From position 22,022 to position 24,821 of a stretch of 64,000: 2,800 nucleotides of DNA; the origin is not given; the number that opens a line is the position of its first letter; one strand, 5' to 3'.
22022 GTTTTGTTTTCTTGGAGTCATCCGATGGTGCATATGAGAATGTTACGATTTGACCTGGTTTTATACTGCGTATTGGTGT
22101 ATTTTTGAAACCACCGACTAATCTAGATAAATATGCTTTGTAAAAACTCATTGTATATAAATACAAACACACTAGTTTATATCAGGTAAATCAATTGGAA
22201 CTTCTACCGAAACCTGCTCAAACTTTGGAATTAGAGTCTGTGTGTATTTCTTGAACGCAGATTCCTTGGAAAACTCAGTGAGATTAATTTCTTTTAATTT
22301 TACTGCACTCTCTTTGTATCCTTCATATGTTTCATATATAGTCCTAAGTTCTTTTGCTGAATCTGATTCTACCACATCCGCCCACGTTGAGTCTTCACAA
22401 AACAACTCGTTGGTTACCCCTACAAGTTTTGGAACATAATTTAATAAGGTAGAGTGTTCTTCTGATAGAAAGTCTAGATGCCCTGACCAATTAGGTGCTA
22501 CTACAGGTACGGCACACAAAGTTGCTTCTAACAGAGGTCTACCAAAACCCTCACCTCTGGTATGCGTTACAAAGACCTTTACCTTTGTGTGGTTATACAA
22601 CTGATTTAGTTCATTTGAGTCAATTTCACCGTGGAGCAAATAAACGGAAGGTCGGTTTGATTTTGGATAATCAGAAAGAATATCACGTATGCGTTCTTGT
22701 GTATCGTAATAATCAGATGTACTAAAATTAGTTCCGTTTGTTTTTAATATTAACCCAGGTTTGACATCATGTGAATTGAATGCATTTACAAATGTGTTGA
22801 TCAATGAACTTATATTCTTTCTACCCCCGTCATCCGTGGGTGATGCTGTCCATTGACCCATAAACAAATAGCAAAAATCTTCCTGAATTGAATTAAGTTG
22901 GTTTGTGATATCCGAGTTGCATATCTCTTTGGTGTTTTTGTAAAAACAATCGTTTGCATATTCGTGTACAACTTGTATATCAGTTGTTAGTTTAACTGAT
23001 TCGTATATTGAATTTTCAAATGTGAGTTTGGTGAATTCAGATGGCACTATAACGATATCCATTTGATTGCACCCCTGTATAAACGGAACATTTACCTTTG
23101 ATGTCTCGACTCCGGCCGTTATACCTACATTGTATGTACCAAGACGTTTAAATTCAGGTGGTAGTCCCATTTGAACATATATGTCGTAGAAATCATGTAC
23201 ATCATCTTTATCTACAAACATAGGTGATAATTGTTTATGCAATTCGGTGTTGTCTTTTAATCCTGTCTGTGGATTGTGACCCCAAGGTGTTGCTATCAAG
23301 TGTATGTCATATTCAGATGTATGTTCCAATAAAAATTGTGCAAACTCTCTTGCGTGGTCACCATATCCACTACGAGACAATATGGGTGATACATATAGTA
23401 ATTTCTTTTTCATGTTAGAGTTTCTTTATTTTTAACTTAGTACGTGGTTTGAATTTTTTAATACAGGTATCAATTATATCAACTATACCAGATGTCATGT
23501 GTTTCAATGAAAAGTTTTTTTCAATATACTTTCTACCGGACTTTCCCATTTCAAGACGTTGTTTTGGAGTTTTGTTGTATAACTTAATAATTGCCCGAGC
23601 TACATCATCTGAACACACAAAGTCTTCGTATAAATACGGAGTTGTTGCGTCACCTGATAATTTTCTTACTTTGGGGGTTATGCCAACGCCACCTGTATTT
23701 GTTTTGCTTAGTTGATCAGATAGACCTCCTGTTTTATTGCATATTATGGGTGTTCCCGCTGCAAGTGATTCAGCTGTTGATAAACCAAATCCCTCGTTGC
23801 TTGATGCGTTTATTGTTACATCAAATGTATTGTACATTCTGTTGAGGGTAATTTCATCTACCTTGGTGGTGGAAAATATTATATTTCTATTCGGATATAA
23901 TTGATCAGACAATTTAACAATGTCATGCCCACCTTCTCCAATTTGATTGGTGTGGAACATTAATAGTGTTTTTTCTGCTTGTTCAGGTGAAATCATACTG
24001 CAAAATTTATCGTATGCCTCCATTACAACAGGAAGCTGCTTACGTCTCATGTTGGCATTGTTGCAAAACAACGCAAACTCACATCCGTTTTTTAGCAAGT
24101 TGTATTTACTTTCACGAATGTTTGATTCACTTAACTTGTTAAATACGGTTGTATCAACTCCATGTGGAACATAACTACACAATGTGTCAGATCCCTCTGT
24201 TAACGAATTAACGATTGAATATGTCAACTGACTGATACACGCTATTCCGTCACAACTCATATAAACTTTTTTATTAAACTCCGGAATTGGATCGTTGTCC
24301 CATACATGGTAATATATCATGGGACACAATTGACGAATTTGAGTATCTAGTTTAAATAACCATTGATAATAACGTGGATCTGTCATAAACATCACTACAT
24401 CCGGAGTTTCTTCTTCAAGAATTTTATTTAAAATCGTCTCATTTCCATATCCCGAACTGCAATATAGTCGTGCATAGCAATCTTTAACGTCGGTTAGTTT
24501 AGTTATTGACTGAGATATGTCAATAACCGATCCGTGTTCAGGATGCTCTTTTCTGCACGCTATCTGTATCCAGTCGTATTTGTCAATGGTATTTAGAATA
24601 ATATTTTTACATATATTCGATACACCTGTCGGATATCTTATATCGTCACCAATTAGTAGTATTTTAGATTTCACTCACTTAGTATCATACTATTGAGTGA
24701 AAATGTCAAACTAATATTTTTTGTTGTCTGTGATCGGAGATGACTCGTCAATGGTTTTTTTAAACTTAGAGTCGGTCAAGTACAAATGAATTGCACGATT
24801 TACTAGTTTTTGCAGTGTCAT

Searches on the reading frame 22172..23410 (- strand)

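Call 18: search_protein_families(library=pfam, proteins=[window:22172-23410:-], max_evalue=0.001)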
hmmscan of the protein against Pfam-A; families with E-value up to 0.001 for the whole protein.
window:22172-23410:- (412 aa): 4 families
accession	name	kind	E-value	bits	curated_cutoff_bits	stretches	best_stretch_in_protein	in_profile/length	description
PF00534.26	Glycos_transf_1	-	1.5e-07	31.6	26.4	1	259-319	77-135/172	Glycosyl transferases group 1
PF13692.12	Glyco_trans_1_4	-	4.7e-07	30.6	27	1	259-319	63-119/142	Glycosyl transferases group 1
PF13524.12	Glyco_trans_1_2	-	7.6e-06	26.4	25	1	256-322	28-96/144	Glycosyl transferase-like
PF20706.3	GT4-conflict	-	1.7e-05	24.4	26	1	256-374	263-370/385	Family 4 Glycosyltransferase in conflict systems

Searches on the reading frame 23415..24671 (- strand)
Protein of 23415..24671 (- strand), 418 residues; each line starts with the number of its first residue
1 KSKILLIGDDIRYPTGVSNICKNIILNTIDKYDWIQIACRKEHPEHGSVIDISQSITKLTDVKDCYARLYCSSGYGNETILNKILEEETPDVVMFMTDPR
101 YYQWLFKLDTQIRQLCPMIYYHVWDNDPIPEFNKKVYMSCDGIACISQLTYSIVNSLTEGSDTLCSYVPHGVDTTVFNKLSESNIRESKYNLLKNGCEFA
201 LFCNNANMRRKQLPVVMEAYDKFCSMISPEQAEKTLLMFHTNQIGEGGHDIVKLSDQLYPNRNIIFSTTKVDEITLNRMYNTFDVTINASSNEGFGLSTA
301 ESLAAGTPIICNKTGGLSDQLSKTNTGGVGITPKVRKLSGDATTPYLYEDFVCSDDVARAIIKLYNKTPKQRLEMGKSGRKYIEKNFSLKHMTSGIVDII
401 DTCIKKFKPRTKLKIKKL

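Call 18: search_protein_families(library=pfam, proteins=[window:23415-24671:-], max_evalue=0.001)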
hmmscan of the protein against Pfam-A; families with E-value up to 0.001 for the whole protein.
window:23415-24671:- (418 aa): 4 families
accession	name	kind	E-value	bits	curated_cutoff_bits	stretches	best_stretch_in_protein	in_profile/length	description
PF00534.26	Glycos_transf_1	-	2.1e-11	44.1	26.4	1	246-334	57-144/172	Glycosyl transferases group 1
PF20706.3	GT4-conflict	-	2.5e-09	37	26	1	264-372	263-362/385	Family 4 Glycosyltransferase in conflict systems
PF13692.12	Glyco_trans_1_4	-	5.8e-08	33.5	27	1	238-327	33-121/142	Glycosyl transferases group 1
PF13524.12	Glyco_trans_1_2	-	2.2e-05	24.9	25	1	270-392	34-138/144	Glycosyl transferase-like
